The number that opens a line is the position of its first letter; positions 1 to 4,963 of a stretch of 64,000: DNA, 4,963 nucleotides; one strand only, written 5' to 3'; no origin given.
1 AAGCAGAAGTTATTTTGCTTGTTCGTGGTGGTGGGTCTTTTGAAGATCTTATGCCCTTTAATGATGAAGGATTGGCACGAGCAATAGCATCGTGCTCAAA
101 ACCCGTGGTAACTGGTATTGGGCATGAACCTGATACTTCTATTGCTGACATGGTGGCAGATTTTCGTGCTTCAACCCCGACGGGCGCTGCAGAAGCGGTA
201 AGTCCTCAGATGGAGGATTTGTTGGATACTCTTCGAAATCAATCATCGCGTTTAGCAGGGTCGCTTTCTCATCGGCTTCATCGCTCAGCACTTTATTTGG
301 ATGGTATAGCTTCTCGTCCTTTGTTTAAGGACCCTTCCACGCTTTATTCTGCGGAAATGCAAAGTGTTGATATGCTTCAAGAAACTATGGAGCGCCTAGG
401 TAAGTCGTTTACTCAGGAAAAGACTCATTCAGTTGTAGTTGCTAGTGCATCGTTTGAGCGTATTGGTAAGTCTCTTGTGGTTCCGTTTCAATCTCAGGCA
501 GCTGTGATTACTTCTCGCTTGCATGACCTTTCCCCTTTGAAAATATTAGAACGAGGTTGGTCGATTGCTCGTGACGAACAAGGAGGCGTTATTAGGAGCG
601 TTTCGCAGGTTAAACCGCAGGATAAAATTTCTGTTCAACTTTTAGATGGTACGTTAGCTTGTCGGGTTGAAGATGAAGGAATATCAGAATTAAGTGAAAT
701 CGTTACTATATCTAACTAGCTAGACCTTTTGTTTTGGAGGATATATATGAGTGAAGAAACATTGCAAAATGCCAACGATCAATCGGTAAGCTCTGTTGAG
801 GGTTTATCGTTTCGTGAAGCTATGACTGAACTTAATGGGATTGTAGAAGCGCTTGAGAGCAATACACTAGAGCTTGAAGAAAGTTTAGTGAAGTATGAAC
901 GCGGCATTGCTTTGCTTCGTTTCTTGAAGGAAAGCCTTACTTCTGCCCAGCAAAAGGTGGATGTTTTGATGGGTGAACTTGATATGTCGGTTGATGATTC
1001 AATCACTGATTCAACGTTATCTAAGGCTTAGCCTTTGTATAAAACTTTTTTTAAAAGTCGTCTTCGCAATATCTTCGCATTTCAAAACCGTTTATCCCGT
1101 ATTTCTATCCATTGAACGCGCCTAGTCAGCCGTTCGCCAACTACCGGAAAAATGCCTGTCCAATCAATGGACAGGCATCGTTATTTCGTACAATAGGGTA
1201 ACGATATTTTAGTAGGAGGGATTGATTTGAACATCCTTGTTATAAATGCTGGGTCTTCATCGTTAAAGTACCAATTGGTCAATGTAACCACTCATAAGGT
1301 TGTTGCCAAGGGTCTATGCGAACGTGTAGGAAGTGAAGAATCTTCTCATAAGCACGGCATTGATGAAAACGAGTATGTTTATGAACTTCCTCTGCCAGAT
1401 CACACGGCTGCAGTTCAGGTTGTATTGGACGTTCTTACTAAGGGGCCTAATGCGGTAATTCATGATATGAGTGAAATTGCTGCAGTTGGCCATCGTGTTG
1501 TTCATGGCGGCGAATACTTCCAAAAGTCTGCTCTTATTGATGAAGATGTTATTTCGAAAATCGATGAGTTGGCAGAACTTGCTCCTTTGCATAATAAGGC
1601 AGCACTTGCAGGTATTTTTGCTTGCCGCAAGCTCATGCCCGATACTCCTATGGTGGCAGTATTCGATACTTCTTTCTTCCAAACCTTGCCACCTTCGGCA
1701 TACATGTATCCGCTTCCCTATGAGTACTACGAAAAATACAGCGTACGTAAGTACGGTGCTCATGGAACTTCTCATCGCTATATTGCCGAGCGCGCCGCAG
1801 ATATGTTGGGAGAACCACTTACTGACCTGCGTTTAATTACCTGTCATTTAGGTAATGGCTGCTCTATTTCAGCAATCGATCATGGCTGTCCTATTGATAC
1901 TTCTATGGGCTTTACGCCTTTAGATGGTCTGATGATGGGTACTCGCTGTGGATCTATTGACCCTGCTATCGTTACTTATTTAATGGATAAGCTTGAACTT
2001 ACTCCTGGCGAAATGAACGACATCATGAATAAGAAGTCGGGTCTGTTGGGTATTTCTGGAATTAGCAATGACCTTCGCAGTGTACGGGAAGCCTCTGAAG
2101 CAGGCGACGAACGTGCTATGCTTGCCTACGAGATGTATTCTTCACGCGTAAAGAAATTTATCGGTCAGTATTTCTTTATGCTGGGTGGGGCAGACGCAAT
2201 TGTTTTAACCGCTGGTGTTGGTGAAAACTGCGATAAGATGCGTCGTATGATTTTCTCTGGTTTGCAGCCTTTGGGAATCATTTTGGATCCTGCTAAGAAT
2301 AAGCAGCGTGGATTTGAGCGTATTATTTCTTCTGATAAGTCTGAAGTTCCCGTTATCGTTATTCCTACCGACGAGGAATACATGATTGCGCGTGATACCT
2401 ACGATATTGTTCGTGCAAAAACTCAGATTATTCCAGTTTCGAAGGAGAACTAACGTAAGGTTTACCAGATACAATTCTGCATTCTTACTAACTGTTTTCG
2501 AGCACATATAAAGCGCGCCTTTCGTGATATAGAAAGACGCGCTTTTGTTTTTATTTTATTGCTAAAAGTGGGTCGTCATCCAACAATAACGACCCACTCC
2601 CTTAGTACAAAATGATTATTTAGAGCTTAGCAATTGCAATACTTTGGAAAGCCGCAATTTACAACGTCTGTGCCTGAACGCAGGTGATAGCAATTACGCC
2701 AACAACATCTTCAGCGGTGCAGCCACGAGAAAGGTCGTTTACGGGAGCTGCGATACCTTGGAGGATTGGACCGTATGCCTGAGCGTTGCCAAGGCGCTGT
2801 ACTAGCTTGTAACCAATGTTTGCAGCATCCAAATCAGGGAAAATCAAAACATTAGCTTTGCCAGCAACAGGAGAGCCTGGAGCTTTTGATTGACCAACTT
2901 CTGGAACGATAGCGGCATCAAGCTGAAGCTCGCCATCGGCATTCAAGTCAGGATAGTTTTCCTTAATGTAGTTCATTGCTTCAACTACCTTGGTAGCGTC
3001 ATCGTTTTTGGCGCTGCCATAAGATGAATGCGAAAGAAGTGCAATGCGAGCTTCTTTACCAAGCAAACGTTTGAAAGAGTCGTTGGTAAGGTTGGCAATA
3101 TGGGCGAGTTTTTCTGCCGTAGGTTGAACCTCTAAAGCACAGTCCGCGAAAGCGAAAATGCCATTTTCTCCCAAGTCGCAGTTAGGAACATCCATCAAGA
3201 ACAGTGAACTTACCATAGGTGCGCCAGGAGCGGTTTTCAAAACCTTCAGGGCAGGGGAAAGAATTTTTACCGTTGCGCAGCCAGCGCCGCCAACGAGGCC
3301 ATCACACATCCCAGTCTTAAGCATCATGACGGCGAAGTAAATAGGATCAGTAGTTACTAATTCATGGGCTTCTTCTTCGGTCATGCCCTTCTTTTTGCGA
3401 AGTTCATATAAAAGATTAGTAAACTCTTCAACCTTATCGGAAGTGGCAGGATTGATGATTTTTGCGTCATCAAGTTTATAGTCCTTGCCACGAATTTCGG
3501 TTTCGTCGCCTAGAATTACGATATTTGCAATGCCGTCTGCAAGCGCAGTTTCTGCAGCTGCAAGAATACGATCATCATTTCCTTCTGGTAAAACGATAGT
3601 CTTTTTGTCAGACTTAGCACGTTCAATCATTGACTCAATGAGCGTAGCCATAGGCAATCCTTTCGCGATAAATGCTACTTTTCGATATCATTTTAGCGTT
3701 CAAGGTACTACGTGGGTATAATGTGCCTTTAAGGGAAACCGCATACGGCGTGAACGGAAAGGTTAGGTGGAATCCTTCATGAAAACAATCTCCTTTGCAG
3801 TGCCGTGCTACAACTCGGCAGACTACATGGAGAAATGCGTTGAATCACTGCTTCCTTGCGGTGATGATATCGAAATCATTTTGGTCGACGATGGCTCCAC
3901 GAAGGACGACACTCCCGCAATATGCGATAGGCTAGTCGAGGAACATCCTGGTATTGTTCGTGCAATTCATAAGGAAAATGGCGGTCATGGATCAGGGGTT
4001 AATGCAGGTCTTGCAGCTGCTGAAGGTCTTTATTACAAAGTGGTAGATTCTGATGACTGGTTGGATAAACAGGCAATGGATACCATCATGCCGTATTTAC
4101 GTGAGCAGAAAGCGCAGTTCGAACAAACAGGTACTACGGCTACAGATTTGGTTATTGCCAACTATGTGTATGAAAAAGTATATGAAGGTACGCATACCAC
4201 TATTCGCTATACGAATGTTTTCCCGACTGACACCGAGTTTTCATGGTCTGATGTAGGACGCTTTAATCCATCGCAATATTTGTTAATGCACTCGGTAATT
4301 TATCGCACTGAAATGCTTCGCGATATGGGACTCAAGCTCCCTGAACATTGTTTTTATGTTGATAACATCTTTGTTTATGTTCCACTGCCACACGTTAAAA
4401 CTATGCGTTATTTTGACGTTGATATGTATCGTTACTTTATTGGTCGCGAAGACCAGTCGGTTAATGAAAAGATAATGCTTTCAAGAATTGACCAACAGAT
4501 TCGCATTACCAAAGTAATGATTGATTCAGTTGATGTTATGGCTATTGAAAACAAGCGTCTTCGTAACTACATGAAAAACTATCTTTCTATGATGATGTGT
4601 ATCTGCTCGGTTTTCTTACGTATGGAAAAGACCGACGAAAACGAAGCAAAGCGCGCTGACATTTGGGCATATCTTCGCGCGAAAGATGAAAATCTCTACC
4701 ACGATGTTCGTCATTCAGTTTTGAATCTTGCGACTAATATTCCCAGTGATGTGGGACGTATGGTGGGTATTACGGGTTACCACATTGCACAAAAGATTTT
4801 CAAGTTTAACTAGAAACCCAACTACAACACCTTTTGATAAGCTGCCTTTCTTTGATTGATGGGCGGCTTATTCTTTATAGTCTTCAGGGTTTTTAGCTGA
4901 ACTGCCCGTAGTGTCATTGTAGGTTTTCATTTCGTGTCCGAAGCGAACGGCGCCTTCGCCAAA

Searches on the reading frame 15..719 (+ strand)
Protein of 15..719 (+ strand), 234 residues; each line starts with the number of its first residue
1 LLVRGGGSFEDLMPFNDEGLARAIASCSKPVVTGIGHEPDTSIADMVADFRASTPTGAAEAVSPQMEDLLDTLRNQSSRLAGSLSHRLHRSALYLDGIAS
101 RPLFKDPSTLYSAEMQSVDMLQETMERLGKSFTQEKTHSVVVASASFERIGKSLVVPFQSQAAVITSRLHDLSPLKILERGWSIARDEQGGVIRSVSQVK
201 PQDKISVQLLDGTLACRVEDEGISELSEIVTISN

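Call 39: search_protein_families(library=pfam, proteins=[window:15-719:+], max_evalue=0.00001)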
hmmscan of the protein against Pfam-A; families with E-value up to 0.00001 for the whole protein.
window:15-719:+ (234 aa): 1 family
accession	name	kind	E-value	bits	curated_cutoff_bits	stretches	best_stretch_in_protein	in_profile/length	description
PF02601.20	Exonuc_VII_L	-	9.6e-56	190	35.9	1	2-216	78-314/315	Exonuclease VII, large subunit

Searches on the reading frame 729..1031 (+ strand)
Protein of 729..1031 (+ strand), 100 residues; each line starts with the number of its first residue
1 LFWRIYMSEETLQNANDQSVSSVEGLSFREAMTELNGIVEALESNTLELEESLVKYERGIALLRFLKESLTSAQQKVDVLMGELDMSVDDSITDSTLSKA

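Call 79: search_protein_families(library=pfam, proteins=[window:729-1031:+], max_evalue=0.001)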
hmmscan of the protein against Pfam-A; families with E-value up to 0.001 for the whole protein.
window:729-1031:+ (100 aa): 1 family
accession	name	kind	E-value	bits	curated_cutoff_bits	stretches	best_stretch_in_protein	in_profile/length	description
PF02609.21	Exonuc_VII_S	-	1.2e-16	60.9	24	1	28-78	1-51/52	Exonuclease VII small subunit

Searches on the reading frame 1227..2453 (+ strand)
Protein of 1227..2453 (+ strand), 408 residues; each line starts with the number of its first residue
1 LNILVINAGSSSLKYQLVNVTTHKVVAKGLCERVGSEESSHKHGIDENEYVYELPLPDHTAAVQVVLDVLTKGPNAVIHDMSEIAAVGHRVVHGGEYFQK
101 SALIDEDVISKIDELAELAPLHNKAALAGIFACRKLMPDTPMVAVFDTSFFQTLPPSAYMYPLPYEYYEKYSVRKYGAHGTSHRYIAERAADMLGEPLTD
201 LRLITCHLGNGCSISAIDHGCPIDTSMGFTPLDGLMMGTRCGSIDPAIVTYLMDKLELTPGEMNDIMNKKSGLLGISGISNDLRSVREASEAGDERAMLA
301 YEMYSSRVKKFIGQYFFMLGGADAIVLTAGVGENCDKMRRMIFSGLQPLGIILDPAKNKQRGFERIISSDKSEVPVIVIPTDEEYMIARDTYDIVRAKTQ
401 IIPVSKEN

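Call 39: search_protein_families(library=pfam, proteins=[window:1227-2453:+], max_evalue=0.00001)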
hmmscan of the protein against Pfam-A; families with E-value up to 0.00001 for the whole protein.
window:1227-2453:+ (408 aa): 1 family
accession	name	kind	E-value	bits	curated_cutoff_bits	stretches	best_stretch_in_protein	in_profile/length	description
PF00871.23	Acetate_kinase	-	2.2e-152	507.7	22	1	3-389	2-392/392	Acetokinase family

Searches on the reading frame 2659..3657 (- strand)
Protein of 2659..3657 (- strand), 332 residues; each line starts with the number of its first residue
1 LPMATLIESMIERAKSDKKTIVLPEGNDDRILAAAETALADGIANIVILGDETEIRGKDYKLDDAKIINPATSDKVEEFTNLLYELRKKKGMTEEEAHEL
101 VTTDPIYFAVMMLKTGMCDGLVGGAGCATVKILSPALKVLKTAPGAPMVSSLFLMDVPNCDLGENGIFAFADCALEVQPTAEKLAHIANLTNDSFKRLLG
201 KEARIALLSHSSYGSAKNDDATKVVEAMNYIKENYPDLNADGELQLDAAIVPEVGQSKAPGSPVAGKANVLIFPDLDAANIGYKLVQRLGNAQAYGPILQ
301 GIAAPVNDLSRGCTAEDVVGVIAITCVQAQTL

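Call 39: search_protein_families(library=pfam, proteins=[window:2659-3657:-], max_evalue=0.00001)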
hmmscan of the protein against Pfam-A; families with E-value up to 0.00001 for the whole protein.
window:2659-3657:- (332 aa): 1 family
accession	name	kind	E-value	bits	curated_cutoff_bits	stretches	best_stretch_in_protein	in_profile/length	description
PF01515.24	PTA_PTB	-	4.7e-117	391.3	24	1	6-326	2-319/319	Phosphate acetyl/butaryl transferase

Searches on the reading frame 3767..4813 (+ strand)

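Call 39: search_protein_families(library=pfam, proteins=[window:3767-4813:+], max_evalue=0.00001)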
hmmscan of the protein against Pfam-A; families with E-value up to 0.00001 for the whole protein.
window:3767-4813:+ (348 aa): 2 families
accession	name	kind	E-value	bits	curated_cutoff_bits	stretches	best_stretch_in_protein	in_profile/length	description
PF00535.33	Glycos_transf_2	-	1.3e-24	87.5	23.3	1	9-138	1-130/168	Glycosyl transferase family 2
PF13641.12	Glyco_tranf_2_3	-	1.9e-10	41.6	27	1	8-121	3-121/230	Glycosyltransferase like family 2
